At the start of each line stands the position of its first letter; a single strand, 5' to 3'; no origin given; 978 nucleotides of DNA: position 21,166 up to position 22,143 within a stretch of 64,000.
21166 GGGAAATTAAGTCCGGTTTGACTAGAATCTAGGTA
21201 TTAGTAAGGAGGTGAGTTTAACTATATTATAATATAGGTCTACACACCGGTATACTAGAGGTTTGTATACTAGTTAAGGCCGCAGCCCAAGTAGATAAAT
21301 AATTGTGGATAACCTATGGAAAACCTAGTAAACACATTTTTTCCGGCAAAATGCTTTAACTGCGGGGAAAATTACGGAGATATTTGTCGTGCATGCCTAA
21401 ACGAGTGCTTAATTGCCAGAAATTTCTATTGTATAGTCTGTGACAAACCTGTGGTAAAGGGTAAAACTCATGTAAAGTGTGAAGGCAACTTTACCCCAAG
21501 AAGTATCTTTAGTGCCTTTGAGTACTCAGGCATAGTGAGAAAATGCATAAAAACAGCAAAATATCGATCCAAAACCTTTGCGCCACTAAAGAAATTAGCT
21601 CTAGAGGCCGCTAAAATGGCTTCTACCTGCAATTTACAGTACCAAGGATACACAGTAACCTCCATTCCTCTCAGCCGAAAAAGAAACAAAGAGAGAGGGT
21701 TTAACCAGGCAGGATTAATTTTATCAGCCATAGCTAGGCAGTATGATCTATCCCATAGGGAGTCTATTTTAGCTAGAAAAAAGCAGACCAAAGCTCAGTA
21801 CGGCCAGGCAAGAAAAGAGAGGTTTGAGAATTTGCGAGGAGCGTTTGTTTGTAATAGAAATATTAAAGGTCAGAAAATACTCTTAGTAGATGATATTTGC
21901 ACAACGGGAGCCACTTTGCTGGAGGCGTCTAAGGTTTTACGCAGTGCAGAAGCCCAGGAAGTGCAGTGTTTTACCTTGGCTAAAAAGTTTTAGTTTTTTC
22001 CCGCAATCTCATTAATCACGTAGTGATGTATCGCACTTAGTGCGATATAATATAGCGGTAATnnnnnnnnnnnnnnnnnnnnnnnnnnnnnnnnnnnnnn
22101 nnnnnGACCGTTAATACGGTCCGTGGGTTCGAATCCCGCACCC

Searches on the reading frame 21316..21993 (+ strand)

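Call 57: search_protein_families(library=pfam, proteins=[window:21316-21993:+], max_evalue=0.0001)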
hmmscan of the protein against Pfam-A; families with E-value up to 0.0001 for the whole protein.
window:21316-21993:+ (225 aa): 2 families
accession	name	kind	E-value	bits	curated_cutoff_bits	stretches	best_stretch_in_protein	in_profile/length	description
PF00156.33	Pribosyltran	-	1.7e-10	40.9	26.3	1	151-224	58-126/158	Phosphoribosyl transferase domain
PF18912.6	DZR_2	-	1.4e-05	25.3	27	1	4-55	1-55/56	Double zinc ribbon domain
